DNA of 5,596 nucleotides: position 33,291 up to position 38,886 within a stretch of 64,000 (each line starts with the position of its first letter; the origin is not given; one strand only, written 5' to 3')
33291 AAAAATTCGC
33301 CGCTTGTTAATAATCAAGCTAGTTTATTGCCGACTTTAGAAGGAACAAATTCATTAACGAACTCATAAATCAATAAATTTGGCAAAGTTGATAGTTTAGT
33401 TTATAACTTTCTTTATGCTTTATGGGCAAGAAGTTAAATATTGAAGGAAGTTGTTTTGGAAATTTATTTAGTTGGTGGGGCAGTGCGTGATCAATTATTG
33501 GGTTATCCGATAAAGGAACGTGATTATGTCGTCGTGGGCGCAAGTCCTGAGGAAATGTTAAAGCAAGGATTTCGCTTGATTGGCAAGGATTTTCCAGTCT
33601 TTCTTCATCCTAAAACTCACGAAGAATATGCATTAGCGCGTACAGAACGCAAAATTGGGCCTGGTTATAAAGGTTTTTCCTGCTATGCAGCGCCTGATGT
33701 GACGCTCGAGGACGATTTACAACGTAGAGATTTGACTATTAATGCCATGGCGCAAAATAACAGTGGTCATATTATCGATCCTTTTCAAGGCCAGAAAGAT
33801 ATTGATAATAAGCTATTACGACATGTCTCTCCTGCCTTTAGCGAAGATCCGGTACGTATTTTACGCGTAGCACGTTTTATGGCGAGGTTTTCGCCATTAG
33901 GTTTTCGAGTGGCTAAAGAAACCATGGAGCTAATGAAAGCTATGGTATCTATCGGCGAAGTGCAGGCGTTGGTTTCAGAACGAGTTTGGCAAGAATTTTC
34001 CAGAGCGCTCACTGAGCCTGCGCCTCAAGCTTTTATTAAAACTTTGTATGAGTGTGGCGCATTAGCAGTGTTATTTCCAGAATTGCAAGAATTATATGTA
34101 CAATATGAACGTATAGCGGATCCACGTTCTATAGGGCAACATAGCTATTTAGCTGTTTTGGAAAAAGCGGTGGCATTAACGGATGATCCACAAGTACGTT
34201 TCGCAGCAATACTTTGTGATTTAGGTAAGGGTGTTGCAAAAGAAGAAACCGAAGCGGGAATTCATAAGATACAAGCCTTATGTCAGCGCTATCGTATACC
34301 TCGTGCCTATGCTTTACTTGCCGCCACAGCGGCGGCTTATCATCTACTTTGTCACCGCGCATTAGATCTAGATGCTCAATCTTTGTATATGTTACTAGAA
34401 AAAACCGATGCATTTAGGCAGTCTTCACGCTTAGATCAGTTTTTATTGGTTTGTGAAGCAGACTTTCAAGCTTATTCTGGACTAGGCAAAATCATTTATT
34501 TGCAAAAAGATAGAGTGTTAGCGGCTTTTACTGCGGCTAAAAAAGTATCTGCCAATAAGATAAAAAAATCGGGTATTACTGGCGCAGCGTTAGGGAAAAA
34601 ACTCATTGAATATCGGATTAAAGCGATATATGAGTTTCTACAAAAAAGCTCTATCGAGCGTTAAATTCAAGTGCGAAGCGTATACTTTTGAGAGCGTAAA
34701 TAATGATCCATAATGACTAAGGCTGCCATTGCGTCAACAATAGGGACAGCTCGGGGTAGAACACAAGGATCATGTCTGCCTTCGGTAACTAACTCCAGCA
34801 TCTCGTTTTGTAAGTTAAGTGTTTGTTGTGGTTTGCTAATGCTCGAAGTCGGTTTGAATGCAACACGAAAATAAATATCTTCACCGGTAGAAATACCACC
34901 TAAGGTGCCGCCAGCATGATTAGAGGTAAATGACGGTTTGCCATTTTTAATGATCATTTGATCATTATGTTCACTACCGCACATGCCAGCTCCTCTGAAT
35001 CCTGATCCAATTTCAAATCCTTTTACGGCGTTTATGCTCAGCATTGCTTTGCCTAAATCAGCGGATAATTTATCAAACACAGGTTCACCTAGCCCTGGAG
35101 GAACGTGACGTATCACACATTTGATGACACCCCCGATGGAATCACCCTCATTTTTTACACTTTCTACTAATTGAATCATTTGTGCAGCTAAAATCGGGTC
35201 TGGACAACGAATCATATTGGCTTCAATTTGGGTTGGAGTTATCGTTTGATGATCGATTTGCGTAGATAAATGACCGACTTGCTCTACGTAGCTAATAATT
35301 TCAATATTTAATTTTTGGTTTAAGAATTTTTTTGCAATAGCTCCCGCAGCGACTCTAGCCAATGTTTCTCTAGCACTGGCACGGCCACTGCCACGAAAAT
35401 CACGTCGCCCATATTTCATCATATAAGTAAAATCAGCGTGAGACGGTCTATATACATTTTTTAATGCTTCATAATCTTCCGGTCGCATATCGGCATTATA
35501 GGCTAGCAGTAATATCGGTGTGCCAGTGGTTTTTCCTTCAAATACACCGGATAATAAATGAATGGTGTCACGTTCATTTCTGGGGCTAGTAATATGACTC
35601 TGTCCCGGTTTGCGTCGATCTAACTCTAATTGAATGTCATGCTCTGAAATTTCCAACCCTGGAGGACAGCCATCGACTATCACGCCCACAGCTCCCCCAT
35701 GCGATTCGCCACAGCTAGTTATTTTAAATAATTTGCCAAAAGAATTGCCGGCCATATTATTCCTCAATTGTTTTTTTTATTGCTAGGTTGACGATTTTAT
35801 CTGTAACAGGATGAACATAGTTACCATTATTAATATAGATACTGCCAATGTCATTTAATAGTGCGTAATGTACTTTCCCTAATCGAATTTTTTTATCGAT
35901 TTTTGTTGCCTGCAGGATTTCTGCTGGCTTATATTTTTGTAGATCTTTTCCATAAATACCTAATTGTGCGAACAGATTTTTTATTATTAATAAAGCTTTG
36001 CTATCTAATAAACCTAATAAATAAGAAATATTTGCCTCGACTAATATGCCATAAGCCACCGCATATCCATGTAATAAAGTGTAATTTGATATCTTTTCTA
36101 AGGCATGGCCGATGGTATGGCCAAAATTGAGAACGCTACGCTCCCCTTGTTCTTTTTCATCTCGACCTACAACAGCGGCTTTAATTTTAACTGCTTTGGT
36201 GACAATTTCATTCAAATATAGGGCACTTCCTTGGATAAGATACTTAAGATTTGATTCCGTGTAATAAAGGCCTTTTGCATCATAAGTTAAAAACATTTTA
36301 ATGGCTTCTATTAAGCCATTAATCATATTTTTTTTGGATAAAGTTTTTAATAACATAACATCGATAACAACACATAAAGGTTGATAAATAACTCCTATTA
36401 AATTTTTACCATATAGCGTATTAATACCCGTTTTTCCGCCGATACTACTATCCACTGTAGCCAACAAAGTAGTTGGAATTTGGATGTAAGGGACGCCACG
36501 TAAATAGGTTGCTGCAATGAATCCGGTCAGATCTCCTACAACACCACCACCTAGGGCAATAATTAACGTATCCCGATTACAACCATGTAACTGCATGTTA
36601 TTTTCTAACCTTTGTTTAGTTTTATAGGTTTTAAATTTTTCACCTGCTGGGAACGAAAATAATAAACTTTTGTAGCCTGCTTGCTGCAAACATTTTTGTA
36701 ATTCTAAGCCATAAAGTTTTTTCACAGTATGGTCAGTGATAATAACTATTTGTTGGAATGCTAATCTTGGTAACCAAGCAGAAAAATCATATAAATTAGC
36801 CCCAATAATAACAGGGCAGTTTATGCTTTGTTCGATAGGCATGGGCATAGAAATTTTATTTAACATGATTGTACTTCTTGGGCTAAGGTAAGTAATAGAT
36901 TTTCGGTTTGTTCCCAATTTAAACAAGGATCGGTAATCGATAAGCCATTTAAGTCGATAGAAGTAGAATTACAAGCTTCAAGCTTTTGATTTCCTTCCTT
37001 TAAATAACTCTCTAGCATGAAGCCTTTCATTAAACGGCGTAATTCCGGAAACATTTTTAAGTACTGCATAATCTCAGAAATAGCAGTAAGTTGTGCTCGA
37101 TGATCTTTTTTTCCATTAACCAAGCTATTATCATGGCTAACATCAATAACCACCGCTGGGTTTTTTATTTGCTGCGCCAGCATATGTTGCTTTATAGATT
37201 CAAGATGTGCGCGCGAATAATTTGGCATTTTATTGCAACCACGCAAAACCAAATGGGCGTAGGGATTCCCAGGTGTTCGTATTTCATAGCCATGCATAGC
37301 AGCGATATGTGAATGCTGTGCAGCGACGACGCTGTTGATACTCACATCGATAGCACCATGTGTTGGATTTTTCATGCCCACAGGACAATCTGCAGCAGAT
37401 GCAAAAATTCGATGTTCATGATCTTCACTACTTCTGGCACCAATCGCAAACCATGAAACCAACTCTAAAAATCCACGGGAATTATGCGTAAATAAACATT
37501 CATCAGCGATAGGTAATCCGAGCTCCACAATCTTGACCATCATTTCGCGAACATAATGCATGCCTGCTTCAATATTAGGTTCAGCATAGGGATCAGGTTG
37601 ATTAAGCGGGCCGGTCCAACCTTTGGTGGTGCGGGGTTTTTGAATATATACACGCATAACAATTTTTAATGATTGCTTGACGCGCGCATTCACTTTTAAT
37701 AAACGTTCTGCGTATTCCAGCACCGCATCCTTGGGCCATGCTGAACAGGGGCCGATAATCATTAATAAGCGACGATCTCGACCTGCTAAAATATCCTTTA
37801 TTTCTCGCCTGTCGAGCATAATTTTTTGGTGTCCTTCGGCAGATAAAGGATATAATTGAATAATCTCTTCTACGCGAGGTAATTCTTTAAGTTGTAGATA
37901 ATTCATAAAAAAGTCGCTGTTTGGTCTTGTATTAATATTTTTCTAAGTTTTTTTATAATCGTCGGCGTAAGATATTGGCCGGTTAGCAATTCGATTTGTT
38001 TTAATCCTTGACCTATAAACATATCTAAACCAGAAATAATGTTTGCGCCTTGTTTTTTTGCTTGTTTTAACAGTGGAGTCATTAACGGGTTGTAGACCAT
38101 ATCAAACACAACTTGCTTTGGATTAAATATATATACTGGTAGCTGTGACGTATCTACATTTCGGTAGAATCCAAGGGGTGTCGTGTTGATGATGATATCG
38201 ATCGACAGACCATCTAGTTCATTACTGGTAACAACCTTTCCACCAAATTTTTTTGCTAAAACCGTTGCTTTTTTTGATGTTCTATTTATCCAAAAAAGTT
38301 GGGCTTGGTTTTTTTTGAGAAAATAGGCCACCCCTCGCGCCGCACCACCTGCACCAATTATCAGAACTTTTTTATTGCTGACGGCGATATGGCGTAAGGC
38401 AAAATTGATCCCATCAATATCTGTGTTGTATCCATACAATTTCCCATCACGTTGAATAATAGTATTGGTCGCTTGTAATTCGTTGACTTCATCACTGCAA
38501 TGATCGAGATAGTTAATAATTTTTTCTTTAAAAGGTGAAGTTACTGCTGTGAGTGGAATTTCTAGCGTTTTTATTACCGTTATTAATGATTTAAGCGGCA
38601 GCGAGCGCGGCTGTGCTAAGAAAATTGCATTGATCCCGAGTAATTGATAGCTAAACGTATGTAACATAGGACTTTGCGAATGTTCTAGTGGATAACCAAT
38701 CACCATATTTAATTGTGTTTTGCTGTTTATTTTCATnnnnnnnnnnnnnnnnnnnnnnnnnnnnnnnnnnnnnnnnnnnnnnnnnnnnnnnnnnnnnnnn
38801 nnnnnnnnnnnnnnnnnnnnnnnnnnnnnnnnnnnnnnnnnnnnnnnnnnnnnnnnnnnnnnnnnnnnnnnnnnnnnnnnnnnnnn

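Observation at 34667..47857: Complete chorismate-to-tryptophan supercluster: six aro genes covering all seven shikimate steps, including an aroA-aroK fusion, divergent from trpEGDCFBA and followed by trpR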

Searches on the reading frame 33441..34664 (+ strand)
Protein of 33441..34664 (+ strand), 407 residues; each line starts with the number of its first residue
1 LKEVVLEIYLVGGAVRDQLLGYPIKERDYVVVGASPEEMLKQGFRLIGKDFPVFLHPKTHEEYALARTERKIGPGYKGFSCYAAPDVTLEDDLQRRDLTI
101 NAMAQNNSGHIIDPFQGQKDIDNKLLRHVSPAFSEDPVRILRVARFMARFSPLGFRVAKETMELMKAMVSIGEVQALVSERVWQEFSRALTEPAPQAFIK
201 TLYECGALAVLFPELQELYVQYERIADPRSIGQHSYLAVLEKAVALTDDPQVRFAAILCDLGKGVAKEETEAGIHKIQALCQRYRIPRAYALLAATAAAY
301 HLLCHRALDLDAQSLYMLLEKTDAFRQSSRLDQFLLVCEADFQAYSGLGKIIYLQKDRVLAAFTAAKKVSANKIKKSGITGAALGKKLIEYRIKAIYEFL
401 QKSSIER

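Call 12: search_protein_families(library=ncbifam, proteins=[window:33441-34664:+], max_evalue=0.00001)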
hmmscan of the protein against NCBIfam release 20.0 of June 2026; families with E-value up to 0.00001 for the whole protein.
window:33441-34664:+ (407 aa): 10 families
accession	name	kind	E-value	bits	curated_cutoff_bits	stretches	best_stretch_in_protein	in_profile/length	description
NF008137.0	PRK10885.1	equivalog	2.3e-157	524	451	1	6-402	1-406/409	multifunctional CCA addition/repair protein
NF009813.0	PRK13298.1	equivalog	4.5e-124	414.5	606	1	7-403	2-410/417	tRNA CCA-pyrophosphorylase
NF009812.0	PRK13297.1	equivalog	4.4e-87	292.5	624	1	6-219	12-223/364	tRNA CCA-pyrophosphorylase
NF009811.0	PRK13296.1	equivalog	3.4e-73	246.6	469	1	7-217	2-210/360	CCA tRNA nucleotidyltransferase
NF009814.0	PRK13299.1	equivalog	2.4e-34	119.1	290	1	6-226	21-239/396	CCA tRNA nucleotidyltransferase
TIGR02692.1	tRNA_CCA_actino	equivalog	4.4e-33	114.6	438.8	1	88-273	114-303/466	CCA tRNA nucleotidyltransferase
TIGR01942.1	pcnB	subfamily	3.9e-24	85.2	305.65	1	7-281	31-307/425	polynucleotide adenylyltransferase PcnB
NF041569.1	A-tRNAntase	equivalog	9.8e-17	60.5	1440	1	86-216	564-696/880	A-adding tRNA nucleotidyltransferase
NF008634.1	PRK11623.1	equivalog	2.6e-15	55.9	702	1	6-218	61-286/469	polynucleotide adenylyltransferase PcnB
TIGR01693.1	UTase_glnD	equivalog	2e-09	36.3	519.4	1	119-344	318-561/850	[protein-PII] uridylyltransferase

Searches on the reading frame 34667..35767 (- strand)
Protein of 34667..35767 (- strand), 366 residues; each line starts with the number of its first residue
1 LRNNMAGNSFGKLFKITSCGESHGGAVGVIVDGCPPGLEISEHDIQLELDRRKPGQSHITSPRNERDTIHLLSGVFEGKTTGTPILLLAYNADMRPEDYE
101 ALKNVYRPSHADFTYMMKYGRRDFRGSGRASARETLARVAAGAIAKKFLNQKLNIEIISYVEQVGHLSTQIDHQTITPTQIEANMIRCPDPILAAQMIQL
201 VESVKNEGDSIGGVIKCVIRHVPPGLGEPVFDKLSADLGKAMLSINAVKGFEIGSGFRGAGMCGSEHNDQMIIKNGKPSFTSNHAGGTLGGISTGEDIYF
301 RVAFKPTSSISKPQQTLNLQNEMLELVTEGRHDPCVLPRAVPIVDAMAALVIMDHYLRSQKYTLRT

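Call 3: search_protein_families(library=ncbifam, proteins=[window:34667-35767:-])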
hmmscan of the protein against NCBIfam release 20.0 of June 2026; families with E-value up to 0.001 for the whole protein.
window:34667-35767:- (366 aa): 3 families
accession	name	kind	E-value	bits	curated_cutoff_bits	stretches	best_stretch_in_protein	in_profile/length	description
NF003793.1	PRK05382.1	equivalog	3.5e-144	479.8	321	1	16-358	2-344/344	chorismate synthase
TIGR00033.1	aroC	equivalog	6.6e-141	469.3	212.2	1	14-360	1-348/351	chorismate synthase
NF009113.0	PRK12463.1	equivalog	8.9e-53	179.6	799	1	18-351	5-359/390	chorismate synthase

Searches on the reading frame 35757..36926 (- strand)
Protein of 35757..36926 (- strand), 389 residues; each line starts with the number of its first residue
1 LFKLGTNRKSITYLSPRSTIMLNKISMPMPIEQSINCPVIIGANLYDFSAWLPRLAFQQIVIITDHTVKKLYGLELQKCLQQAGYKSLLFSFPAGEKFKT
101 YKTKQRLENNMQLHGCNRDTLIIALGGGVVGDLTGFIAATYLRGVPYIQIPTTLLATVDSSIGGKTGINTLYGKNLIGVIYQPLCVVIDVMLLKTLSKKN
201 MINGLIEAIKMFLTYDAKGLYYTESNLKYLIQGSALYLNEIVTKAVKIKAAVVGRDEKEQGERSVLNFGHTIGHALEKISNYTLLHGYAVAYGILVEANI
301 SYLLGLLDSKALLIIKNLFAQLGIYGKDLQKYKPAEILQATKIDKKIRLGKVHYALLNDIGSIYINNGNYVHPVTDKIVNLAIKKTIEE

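Call 3: search_protein_families(library=ncbifam, proteins=[window:35757-36926:-])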
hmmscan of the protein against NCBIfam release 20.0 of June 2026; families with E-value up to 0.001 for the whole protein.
window:35757-36926:- (389 aa): 7 families
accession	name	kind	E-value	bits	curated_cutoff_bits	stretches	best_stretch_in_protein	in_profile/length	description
TIGR01357.1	aroB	equivalog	9.7e-100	334.1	305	1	39-370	3-334/344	3-dehydroquinate synthase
TIGR04425.1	P_lya_rel_AroB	hypoth_equivalog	6.5e-69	232.6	400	1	55-367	23-330/348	AroB-related putative sugar phosphate phospholyase (cyclizing)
NF010627.0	PRK14021.1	equivalog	1.8e-56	191.7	565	1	76-367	227-527/542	bifunctional shikimate kinase/3-dehydroquinate synthase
NF004852.0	PRK06203.1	equivalog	2.1e-52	178.3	333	1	89-361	91-371/407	3-dehydroquinate synthase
NF010556.0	PRK13951.1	equivalog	1.6e-46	159.2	560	1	61-363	189-477/492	bifunctional shikimate kinase AroK/3-dehydroquinate synthase AroB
NF002022.0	PRK00843.1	equivalog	1.9e-09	37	413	1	39-207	14-171/350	NAD(P)-dependent glycerol-1-phosphate dehydrogenase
NF006941.0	PRK09423.1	subfamily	4.3e-05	22.5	336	1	52-160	25-122/367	glycerol dehydrogenase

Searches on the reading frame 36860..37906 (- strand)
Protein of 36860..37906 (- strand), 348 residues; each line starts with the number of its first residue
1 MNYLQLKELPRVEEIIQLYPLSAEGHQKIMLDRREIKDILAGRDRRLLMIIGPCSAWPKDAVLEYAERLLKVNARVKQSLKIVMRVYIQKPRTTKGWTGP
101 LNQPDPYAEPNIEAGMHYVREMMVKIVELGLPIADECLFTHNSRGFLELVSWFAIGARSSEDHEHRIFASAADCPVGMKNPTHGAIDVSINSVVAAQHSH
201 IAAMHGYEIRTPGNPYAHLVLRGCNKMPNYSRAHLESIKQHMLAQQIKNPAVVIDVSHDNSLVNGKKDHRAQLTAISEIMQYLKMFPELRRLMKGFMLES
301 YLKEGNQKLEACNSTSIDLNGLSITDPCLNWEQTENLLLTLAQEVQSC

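Call 3: search_protein_families(library=ncbifam, proteins=[window:36860-37906:-])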
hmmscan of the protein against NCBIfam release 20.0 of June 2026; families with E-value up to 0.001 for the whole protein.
window:36860-37906:- (348 aa): 6 families
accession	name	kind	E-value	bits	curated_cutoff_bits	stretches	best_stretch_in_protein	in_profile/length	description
NF009395.0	PRK12755.1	subfamily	1.5e-104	349.5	343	1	4-346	13-349/355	3-deoxy-7-phosphoheptulonate synthase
TIGR00034.1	aroFGH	equivalog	1.8e-87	293.3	173.2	1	4-346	6-339/342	3-deoxy-7-phosphoheptulonate synthase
NF009396.0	PRK12756.1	subfamily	6.6e-87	291.6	463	1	5-346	11-345/349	Trp-sensitive 3-deoxy-7-phosphoheptulonate synthase AroH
NF006723.0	PRK09261.1-1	equivalog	3.1e-74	249.9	568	1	10-346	18-346/351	3-deoxy-7-phosphoheptulonate synthase AroG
TIGR01361.1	DAHP_synth_Bsub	equivalog_domain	2.4e-06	27.1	267.75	1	35-260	15-205/260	3-deoxy-7-phosphoheptulonate synthase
NF006421.0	PRK08673.1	subfamily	6.4e-06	25.6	335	1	35-259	84-273/338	3-deoxy-7-phosphoheptulonate synthase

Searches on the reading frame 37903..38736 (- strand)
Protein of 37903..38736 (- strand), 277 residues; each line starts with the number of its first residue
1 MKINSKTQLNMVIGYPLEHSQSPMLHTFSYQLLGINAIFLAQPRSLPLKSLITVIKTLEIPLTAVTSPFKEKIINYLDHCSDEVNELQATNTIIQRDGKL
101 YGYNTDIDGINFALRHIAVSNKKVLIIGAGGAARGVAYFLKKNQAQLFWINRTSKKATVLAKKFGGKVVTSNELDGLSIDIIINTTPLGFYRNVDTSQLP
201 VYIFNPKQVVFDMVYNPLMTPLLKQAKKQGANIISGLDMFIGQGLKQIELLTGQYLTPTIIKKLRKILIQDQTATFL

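Call 3: search_protein_families(library=ncbifam, proteins=[window:37903-38736:-])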
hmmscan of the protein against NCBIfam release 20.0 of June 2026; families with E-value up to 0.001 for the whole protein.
window:37903-38736:- (277 aa): 21 families
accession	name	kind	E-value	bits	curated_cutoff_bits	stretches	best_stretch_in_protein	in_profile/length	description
TIGR00507.1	aroE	equivalog_domain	1.5e-66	224.3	200.2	1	11-258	4-256/270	shikimate dehydrogenase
NF001319.0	PRK00258.3-3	equivalog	2.7e-63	213.6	252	1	3-266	2-271/279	shikimate dehydrogenase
NF001322.0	PRK00258.3-6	equivalog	1.1e-53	182.4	285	1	9-268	7-266/272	shikimate dehydrogenase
NF001312.0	PRK00258.1-4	equivalog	8.3e-49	166.4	295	1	4-272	6-282/285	shikimate dehydrogenase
NF001314.0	PRK00258.2-2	equivalog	1.9e-46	158.4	248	1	2-259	2-277/290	shikimate dehydrogenase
NF001316.0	PRK00258.2-5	equivalog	5.4e-46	157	247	1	10-266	4-258/263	shikimate dehydrogenase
NF001315.0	PRK00258.2-4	equivalog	3.4e-41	141.3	413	1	1-263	1-278/284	shikimate dehydrogenase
NF001310.0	PRK00258.1-2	equivalog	6.2e-41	140.4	221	1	11-266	6-274/279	shikimate dehydrogenase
NF001311.0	PRK00258.1-3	equivalog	1.7e-40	138.9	235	1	10-254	8-258/279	shikimate dehydrogenase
NF006802.0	PRK09310.1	equivalog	5.5e-40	137.6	598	1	3-265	211-467/477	bifunctional 3-dehydroquinate dehydratase/shikimate dehydrogenase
NF009200.0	PRK12548.1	subfamily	2.2e-39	135.6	432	1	2-259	4-281/289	shikimate dehydrogenase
NF009201.0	PRK12549.1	subfamily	1.3e-37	129.5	235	1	7-255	7-270/286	shikimate dehydrogenase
NF009202.0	PRK12550.1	equivalog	2.1e-37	128.8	306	1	23-262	24-264/272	shikimate 5-dehydrogenase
TIGR01809.1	Shik-DH-AROM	equivalog_domain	4.6e-35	121.1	196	1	10-255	8-272/282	shikimate dehydrogenase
NF001313.0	PRK00258.2-1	equivalog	7.4e-34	117.6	431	1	2-267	4-285/290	shikimate dehydrogenase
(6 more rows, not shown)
